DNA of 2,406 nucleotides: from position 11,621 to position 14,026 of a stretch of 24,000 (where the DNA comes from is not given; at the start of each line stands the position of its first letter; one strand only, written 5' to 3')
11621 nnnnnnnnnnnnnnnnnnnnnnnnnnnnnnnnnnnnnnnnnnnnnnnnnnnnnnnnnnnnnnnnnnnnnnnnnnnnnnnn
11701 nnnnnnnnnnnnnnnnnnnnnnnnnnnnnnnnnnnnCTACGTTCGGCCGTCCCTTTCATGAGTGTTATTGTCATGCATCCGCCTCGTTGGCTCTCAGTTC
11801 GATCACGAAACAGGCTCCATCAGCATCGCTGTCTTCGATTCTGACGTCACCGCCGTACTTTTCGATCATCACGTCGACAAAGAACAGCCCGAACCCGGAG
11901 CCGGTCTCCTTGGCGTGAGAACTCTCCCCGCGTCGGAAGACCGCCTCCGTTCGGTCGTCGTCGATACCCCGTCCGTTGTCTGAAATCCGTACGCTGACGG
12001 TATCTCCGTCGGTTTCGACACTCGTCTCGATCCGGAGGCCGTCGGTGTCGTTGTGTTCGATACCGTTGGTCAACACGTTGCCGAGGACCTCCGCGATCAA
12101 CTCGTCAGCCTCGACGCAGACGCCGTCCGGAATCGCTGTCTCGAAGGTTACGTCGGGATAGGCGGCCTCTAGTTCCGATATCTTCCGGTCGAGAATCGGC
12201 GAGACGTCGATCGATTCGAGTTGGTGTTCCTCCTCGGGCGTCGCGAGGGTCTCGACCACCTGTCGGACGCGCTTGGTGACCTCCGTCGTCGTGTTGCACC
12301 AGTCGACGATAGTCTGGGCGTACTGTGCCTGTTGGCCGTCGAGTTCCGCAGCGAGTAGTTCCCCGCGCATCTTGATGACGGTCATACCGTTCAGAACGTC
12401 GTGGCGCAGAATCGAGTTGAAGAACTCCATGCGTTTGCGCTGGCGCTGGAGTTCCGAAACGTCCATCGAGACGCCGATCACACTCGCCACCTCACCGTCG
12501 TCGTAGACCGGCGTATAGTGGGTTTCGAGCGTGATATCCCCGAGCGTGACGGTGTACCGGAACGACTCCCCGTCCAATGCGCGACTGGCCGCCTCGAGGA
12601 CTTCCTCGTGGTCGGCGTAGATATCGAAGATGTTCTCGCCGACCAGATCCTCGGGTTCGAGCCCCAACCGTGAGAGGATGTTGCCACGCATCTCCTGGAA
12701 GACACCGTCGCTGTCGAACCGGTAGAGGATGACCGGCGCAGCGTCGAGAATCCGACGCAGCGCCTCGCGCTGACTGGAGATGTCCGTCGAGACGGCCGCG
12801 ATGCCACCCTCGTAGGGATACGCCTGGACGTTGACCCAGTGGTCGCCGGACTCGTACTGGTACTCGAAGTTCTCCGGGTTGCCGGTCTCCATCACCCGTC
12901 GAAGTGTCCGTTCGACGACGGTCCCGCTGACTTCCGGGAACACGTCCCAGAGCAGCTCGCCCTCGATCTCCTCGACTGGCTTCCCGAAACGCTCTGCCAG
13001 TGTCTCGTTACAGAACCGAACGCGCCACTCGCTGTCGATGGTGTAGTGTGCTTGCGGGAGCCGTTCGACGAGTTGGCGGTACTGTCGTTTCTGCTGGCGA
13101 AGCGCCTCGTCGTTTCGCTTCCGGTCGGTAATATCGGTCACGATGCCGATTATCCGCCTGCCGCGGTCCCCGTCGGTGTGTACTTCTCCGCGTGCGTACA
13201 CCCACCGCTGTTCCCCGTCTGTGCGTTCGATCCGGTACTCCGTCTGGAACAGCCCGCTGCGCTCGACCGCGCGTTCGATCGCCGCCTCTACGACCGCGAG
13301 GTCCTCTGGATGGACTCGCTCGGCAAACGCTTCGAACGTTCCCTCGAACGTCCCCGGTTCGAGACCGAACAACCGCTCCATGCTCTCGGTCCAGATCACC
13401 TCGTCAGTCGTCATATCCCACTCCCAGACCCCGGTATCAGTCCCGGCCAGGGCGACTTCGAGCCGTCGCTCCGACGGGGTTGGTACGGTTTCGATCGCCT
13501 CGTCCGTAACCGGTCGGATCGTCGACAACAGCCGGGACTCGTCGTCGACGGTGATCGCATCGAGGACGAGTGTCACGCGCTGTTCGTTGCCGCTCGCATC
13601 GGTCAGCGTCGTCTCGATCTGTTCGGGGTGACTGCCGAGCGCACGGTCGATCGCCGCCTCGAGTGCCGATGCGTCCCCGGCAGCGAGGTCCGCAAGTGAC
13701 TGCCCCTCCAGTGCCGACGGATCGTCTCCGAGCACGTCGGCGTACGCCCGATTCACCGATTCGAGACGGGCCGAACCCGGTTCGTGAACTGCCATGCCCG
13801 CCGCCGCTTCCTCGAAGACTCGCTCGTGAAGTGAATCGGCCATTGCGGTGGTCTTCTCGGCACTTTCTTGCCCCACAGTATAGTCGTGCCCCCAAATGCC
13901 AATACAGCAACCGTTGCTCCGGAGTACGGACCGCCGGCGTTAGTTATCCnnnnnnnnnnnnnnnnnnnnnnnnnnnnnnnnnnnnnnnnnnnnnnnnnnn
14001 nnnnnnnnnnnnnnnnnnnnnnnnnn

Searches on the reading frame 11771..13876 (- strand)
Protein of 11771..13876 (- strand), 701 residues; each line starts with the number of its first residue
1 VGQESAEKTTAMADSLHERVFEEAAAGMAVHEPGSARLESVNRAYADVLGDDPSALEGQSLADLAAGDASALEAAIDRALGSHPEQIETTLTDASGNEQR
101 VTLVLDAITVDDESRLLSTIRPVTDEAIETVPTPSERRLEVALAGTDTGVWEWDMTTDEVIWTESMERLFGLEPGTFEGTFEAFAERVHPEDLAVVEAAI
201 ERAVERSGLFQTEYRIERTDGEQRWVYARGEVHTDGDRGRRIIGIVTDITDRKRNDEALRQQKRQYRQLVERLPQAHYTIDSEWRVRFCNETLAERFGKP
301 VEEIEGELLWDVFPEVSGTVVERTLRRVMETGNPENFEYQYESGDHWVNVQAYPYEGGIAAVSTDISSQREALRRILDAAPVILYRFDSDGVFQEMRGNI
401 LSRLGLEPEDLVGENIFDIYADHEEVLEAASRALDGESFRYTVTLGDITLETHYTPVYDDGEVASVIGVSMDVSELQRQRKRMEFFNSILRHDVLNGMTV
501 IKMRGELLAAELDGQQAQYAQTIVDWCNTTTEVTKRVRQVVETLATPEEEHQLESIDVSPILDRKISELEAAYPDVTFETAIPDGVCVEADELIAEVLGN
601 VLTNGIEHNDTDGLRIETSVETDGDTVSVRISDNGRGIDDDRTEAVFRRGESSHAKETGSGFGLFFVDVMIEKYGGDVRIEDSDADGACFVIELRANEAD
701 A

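Call 3: search_protein_families(library=pfam, proteins=[window:11771-13876:-], max_evalue=0.01)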
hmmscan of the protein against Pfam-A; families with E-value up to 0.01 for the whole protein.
window:11771-13876:- (701 aa): 12 families
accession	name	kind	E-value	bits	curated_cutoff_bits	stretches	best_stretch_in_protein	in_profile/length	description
PF08448.16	PAS_4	-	7.5e-37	126.4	23.1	4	271-370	2-109/110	PAS fold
PF00989.32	PAS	-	4e-26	91.7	22.6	3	138-249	2-113/113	PAS fold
PF08447.18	PAS_3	-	1e-24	87.1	25.6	1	160-245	2-88/89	PAS fold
PF13426.13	PAS_9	-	5e-24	85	27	4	285-367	12-102/103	PAS domain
PF02518.31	HATPase_c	-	2.8e-18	66.8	26.4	1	593-696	5-109/111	Histidine kinase-, DNA gyrase B-, and HSP90-like ATPase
PF13188.13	PAS_8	-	6.2e-12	45.4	21.8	2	17-71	3-57/65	PAS domain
PF14501.12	HATPase_c_5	-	1.1e-05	25.7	22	1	594-684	6-92/102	GHKL domain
PF13581.12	HATPase_c_2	-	0.00012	22.5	27.4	1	601-673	39-111/127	Histidine kinase-like ATPase domain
PF17202.10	sCache_3_3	-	0.00033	21.4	28.8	1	430-481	52-105/107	Single cache domain 3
PF13525.12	YfiO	-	0.0013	18.9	25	1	246-295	97-142/203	Outer membrane lipoprotein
PF21815.4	PAS_PdeA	-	0.0015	18.9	21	1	142-208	8-73/106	PdeA-like PAS domain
PF00512.31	HisKA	-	0.0053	17.2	26.9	0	484-528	3-48/66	His Kinase A (phospho-acceptor) domain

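Call 4: search_protein_families(library=ncbifam, proteins=[window:11771-13876:-], max_evalue=0.01)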
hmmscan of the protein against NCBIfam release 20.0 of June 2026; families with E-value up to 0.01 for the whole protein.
window:11771-13876:- (701 aa): 79 families (the best 25 are shown)
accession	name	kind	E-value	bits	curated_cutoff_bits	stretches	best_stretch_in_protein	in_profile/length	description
NF041777.1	sens_FixL_Rhizob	equivalog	2.7e-37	128.5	850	2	144-333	3-192/485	sensor protein FixL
TIGR00229.1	sensory_box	domain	9.2e-36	122.8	22.9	4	135-259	3-126/126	PAS domain S-box protein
NF052573.1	HisKinEspAMyxo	equivalog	1.6e-30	105.8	1400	2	133-312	126-302/755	serine histidine kinase EspA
NF007298.0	PRK09776.1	equivalog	5.9e-27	94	1135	1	20-296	307-586/1111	diguanylate cyclase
NF046044.1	PnpS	equivalog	6.7e-27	94.5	400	2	362-694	46-389/390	two-component system histidine kinase PnpS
NF047874.1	MASE3_PAS_HK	subfamily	1.5e-21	76.9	560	1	576-698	502-627/655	MASE3 domain-containing sensor histidine kinase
NF008468.0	PRK11360.1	equivalog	4.3e-19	68.3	646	1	492-699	405-611/616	two-component system sensor histidine kinase AtoS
TIGR02966.1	phoR_proteo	equivalog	6.3e-19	68.2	334.2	1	446-693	81-332/333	phosphate regulon sensor histidine kinase PhoR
NF041880.1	EPS_EpsF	equivalog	6.9e-19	67.7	900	2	553-688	347-483/492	response regulator EpsF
NF008302.0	PRK11091.1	equivalog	2.8e-18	65.5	838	1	365-699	149-508/779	aerobic respiration two-component sensor histidine kinase ArcB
NF053781.1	cdiGMPphdstlr2612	equivalog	2.8e-18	65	1600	1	137-326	587-777/1268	Tlr1612 family c-di-GMP phosphodiesterase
NF008312.0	PRK11100.1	equivalog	7.8e-18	64.5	356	1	480-696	253-474/477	two-component system sensor histidine kinase CreC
TIGR02916.1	PEP_his_kin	equivalog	1.7e-17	63.3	300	1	523-694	510-678/679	XrtA/PEP-CTERM system histidine kinase PrsK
NF007898.0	PRK10604.1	equivalog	5.9e-16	58.7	478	1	543-695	267-422/433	two-component system sensor histidine kinase RstB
NF008298.1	PRK11086.1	subfamily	2.1e-15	56.1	520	1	576-695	406-524/529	DcuS/MalK family sensor histidine kinase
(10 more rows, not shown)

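Call 11: find_homologous_proteins(query=window:11771-13876:-, max_evalue=1e-20)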
Query window:11771-13876:- (701 aa): 245 proteins with E <= 1e-20 among 8000 candidates; the best 120 are listed.
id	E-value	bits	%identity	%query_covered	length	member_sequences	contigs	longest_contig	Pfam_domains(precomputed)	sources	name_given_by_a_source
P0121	0.0e+0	1522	100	98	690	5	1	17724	PF08447.19,PF13426.14,PF13188.14,PF08448.17,PF02518.32,PF00989.32,PF14501.13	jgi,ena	-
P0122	0.0e+0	1124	74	98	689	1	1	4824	PF08447.19,PF13426.14,PF13188.14,PF08448.17,PF02518.32,PF00989.32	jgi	jgi:PAS domain S-box-containing protein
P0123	0.0e+0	1094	73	98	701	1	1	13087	PF13596.13,PF08447.19,PF13426.14,PF13188.14,PF12860.14,PF08448.17,PF02518.32,PF00989.32,PF14598.13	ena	-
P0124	0.0e+0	1085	71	97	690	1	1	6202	PF08447.19,PF13426.14,PF13188.14,PF13581.13,PF08448.17,PF02518.32,PF00989.32,PF14598.13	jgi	-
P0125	0.0e+0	1077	70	98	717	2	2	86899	PF08447.19,PF13426.14,PF13188.14,PF08448.17,PF02518.32,PF00989.32,PF14598.13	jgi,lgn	-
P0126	0.0e+0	1066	70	98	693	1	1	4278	PF08447.19,PF13426.14,PF13188.14,PF12860.14,PF13581.13,PF08448.17,PF02518.32,PF00989.32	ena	-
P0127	0.0e+0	1065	69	98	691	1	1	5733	PF08447.19,PF13426.14,PF13188.14,PF13581.13,PF08448.17,PF02518.32,PF00989.32,PF14598.13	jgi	-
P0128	0.0e+0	1063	69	98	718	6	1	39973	PF08447.19,PF13426.14,PF13188.14,PF13581.13,PF08448.17,PF02518.32,PF00989.32,PF14598.13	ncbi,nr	ncbi:hypothetical protein BRC64_02425 [Halobacteriales archaeon QH_10_67_22]|nr:MAG: hypothetical pr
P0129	0.0e+0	1061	71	97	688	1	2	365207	PF13596.13,PF08447.19,PF13426.14,PF13188.14,PF12860.14,PF08448.17,PF02518.32,PF00989.32,PF14598.13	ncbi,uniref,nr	ncbi:PAS domain S-box protein [Halobellus rarus]|uniref:histidine kinase n=1 Tax=Halobellus rarus Ta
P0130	0.0e+0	1061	71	97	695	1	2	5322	PF08447.19,PF13426.14,PF13188.14,PF13581.13,PF08448.17,PF02518.32,PF00989.32,PF14598.13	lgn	-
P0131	0.0e+0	1058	70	97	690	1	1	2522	PF08447.19,PF13426.14,PF13188.14,PF12860.14,PF08448.17,PF02518.32,PF00989.32,PF14598.13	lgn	-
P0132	0.0e+0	1028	68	97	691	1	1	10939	PF08447.19,PF13426.14,PF13188.14,PF08448.17,PF02518.32,PF00989.32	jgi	jgi:PAS domain S-box-containing protein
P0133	0.0e+0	1028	67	97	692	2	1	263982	PF08447.19,PF13426.14,PF13188.14,PF13581.13,PF08448.17,PF02518.32,PF00989.32,PF14598.13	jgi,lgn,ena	-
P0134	0.0e+0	1018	66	98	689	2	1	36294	PF08447.19,PF13426.14,PF13188.14,PF08448.17,PF02518.32,PF00989.32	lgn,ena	-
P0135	0.0e+0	1012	67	97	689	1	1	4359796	PF08447.19,PF13426.14,PF13188.14,PF08448.17,PF02518.32,PF00989.32,PF14598.13,PF14501.13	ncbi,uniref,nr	ncbi:PAS domain-containing sensor histidine kinase [Natrinema halophilum]|uniref:histidine kinase n=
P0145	1.3e-242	825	55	98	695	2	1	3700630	PF08447.19,PF13426.14,PF13188.14,PF08448.17,PF02518.32,PF00989.32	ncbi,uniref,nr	ncbi:PAS domain-containing sensor histidine kinase [Halovivax gelatinilyticus]|uniref:PAS domain-con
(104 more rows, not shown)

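Call 14: find_encoding_contigs(protein=P0129, flank=8000, max_places=2)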
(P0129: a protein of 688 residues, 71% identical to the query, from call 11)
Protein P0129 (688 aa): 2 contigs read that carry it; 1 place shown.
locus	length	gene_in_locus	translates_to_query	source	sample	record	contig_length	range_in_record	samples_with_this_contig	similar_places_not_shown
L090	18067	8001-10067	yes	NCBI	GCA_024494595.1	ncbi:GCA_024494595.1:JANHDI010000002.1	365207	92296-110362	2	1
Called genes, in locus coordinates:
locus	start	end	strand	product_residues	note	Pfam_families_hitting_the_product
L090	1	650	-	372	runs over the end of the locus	-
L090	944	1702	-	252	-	PF13420:Acetyltransf_4 (weak), PF00583:Acetyltransf_1, PF13673:Acetyltransf_10, PF13508:Acetyltransf_7, PF19133:DUF5816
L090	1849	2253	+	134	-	PF24350:DUF7510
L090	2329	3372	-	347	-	PF08323:Glyco_transf_5 (faint), PF13439:Glyco_transf_4, PF13579:Glyco_trans_4_4, PF20706:GT4-conflict, PF00534:Glycos_transf_1, PF13692:Glyco_trans_1_4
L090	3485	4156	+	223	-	PF01872:RibD_C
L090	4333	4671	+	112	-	PF00085:Thioredoxin, PF13098:Thioredoxin_2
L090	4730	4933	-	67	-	PF24398:DUF7542 (weak)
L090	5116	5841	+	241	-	PF01172:SBDS_N, PF09377:SBDS_domain_II, PF20268:SBDS_C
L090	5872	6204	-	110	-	PF04930:FUN14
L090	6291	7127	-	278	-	PF01036:Bac_rhodopsin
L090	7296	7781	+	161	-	PF12840:HTH_20 (weak), PF13412:HTH_24 (weak), PF01037:AsnC_trans_reg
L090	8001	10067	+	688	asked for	PF13188:PAS_8 (faint), PF00989:PAS, PF08447:PAS_3, PF00989:PAS, PF08448:PAS_4, PF13426:PAS_9 (weak), PF08448:PAS_4, PF02518:HATPase_c, +3 more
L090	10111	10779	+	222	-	PF00072:Response_reg, PF08663:HalX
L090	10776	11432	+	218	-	PF23365:DUF7090, PF24336:DUF7504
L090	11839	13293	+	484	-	PF02254:TrkA_N, PF02558:ApbA (weak), PF03435:Sacchrp_dh_NADP (weak), PF03807:F420_oxidored (weak), PF13460:NAD_binding_10 (faint), PF01368:DHH, PF02272:DHHA1 (weak)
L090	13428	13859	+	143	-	PF00582:Usp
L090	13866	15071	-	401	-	PF01384:PHO4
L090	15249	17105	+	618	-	PF00999:Na_H_Exchanger, PF01266:DAO (weak), PF02254:TrkA_N, PF13241:NAD_binding_7 (weak), PF02080:TrkA_C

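Call 15: find_encoding_contigs(protein=P0135, flank=8000, max_places=2)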
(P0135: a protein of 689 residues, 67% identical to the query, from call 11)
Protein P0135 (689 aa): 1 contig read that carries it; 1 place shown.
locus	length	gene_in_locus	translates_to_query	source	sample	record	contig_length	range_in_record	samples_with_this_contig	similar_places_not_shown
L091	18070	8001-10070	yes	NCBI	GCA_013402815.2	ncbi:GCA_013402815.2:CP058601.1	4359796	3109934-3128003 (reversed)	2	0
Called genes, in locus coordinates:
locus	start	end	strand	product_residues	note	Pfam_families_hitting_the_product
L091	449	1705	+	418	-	PF00246:Peptidase_M14 (weak)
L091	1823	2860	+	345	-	-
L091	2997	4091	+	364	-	PF02073:Peptidase_M29, PF26233:NicX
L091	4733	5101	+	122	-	PF07790:Pilin_N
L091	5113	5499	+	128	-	PF07790:Pilin_N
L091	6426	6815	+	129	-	PF07790:Pilin_N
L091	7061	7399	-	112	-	-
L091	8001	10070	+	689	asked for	PF00989:PAS (faint), PF08448:PAS_4, PF08447:PAS_3, PF08448:PAS_4, PF13426:PAS_9 (weak), PF08448:PAS_4, PF02518:HATPase_c, PF14501:HATPase_c_5 (weak), +2 more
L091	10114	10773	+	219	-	PF00072:Response_reg, PF08663:HalX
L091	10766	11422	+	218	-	PF23365:DUF7090 (weak), PF24336:DUF7504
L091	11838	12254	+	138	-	PF00582:Usp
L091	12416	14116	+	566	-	PF01011:PQQ (faint), PF13360:PQQ_2 (weak), PF13570:Beta-prop_ACSF4 (faint), PF25293:Beta-prop_EMC1_N (faint), PF13360:PQQ_2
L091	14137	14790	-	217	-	PF01738:DLH, PF02230:Abhydrolase_2, PF12146:Hydrolase_4 (faint)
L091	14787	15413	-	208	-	PF00903:Glyoxalase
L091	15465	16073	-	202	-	PF00890:FAD_binding_2 (weak), PF01134:GIDA (faint), PF01266:DAO (faint), PF01494:FAD_binding_3 (faint), PF03486:HI0933_like (faint), PF07992:Pyr_redox_2 (weak), PF07992:Pyr_redox_2, PF13738:Pyr_redox_3 (weak), +1 more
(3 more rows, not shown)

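Call 16: find_encoding_contigs(protein=P0133, flank=8000, max_places=2)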
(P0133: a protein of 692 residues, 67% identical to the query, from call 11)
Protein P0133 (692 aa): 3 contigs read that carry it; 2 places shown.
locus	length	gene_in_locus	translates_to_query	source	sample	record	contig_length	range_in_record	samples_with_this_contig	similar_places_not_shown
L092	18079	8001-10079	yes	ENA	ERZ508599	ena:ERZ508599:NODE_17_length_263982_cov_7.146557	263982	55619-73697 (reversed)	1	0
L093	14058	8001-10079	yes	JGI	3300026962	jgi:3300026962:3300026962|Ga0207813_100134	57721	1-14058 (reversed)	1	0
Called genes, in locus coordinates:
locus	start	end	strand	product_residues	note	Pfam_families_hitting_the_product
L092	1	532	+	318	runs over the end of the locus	PF00294:PfkB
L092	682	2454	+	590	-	PF00224:PK, PF02887:PK_C, PF00391:PEP-utilizers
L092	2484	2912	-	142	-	PF26451:DUF8130 (faint), PF25942:Ig_halo (weak)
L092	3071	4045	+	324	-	PF00480:ROK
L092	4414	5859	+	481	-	-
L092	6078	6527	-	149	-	PF00582:Usp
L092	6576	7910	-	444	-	PF20108:DUF6498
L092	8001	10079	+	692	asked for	PF00989:PAS (weak), PF08448:PAS_4 (weak), PF13426:PAS_9 (weak), PF08447:PAS_3, PF08448:PAS_4, PF13426:PAS_9, PF08448:PAS_4, PF02518:HATPase_c, +4 more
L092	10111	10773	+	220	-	PF00072:Response_reg, PF08663:HalX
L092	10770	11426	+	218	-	PF06745:ATPase (weak), PF23365:DUF7090, PF24336:DUF7504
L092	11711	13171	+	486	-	PF01139:RtcB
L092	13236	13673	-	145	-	PF07790:Pilin_N (weak)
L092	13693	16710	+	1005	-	PF15979:Glyco_hydro_115, PF19190:BACON_2 (weak), PF17829:GH115_C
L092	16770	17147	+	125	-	-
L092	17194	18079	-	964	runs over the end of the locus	PF00069:Pkinase, PF07714:PK_Tyr_Ser-Thr, PF00633:HHH (faint), PF10391:DNA_pol_lambd_f (faint), PF12826:HHH_2 (faint), PF14520:HHH_5, PF14470:bPH_3 (faint), PF14520:HHH_5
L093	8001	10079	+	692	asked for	PF00989:PAS (weak), PF08448:PAS_4 (weak), PF13426:PAS_9 (weak), PF08447:PAS_3, PF08448:PAS_4, PF13426:PAS_9, PF08448:PAS_4, PF02518:HATPase_c, +4 more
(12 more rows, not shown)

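Call 18: find_encoding_contigs(protein=P0125, flank=6000, max_places=2)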
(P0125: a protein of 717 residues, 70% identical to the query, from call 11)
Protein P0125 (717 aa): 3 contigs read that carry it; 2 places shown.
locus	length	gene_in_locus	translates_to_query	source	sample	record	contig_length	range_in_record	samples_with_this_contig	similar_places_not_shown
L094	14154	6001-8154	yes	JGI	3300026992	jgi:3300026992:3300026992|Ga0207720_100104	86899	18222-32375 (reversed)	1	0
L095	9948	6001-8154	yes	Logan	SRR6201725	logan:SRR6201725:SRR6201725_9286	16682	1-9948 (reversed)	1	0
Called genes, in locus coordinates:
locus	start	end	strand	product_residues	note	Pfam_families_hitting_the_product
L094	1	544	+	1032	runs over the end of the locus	-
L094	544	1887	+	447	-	-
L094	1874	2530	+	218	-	-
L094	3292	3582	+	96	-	-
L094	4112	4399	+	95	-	-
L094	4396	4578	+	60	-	-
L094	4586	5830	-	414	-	PF00589:Phage_integrase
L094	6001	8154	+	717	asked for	PF13188:PAS_8 (faint), PF00989:PAS (weak), PF08447:PAS_3, PF00989:PAS, PF08448:PAS_4, PF13426:PAS_9, PF08448:PAS_4, PF02518:HATPase_c, +1 more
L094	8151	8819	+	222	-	PF00072:Response_reg, PF08663:HalX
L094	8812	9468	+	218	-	PF23365:DUF7090, PF24336:DUF7504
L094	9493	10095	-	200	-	PF00072:Response_reg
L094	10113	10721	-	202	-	PF23365:DUF7090, PF24336:DUF7504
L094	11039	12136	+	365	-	PF02073:Peptidase_M29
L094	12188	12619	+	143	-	-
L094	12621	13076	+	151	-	PF13527:Acetyltransf_9 (weak), PF00583:Acetyltransf_1, PF13508:Acetyltransf_7, PF08445:FR47 (weak)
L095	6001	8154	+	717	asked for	PF13188:PAS_8 (faint), PF00989:PAS (weak), PF08447:PAS_3, PF00989:PAS, PF08448:PAS_4, PF13426:PAS_9, PF08448:PAS_4, PF02518:HATPase_c, +1 more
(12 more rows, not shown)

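Call 19: find_encoding_contigs(protein=P0145, flank=6000, max_places=1)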
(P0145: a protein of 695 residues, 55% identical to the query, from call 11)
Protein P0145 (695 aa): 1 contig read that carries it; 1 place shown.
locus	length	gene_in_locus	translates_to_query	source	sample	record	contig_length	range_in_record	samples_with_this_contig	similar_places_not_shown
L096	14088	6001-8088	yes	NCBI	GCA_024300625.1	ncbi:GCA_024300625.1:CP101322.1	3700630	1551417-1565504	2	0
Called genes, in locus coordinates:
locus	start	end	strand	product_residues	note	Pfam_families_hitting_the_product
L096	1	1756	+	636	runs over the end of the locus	PF19291:TREH_N, PF00723:Glyco_hydro_15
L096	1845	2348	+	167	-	PF00149:Metallophos, PF12850:Metallophos_2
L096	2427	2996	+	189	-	PF00013:KH_1 (weak), PF21800:KH_KRR1_2nd, PF22891:KH_PNO1_2nd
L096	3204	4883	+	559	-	PF00118:Cpn60_TCP1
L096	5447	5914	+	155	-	-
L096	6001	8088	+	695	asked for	PF00989:PAS (weak), PF08448:PAS_4, PF13188:PAS_8, PF13426:PAS_9 (faint), PF08447:PAS_3, PF00989:PAS (weak), PF08448:PAS_4, PF02518:HATPase_c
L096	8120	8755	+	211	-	PF00072:Response_reg, PF08663:HalX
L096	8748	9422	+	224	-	PF23365:DUF7090, PF24336:DUF7504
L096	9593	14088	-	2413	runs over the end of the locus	PF07705:CARDB (weak), PF13360:PQQ_2, PF13570:Beta-prop_ACSF4, PF13360:PQQ_2, PF13570:Beta-prop_ACSF4, PF13360:PQQ_2, PF07705:CARDB (weak), PF00404:Dockerin_1, +2 more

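Call 66: search_solved_structures(query=L090:6291-7127:-, max_evalue=1e-10)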
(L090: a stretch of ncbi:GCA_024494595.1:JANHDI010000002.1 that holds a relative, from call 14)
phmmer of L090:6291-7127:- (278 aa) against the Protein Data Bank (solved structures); distinct sequences matched with E-value up to 1e-10: 104 (the best 60 are shown).
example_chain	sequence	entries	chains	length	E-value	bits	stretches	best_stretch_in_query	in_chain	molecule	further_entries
5ahy_A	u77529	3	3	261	2e-119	401.3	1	25-275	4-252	HALORHODOPSIN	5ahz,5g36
1e12_A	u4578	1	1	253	4.4e-119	400.2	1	26-275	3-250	HALORHODOPSIN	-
2jaf_A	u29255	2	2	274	5.1e-119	400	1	8-275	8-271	Halorhodopsin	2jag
3a7k_A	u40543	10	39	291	4.2e-93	315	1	7-277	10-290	Halorhodopsin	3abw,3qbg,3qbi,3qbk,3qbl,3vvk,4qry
3wqj_A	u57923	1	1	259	6.1e-29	104.6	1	33-256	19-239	Archaerhodopsin-2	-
1vgo_A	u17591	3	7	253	6.2e-29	104.6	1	34-256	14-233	Archaerhodopsin 2 | Archaerhodopsin-2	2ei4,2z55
1uaz_A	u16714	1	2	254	2.8e-28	102.5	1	33-256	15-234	archaerhodopsin-1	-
4pxk_A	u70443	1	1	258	3.5e-28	102.1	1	34-278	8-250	Bacteriorhodopsin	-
2i1x_A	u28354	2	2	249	4.8e-28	101.7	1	37-257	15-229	Bacteriorhodopsin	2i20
1m0k_A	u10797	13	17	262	9.6e-28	100.7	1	35-256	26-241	bacteriorhodopsin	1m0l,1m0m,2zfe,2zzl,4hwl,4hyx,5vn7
1pxs_A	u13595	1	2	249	1.2e-27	100.4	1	37-257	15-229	Bacteriorhodopsin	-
7zy3_A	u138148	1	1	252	1.5e-27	100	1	33-256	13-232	Archaerhodopsin-3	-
3har_A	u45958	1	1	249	1.6e-27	100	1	37-257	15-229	Bacteriorhodopsin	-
1jv7_A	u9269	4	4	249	1.6e-27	100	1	37-257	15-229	Bacteriorhodopsin | Bacteriorhodopsin precursor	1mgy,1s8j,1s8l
4xxj_A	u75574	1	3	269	1.9e-27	99.7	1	37-256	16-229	Bacteriorhodopsin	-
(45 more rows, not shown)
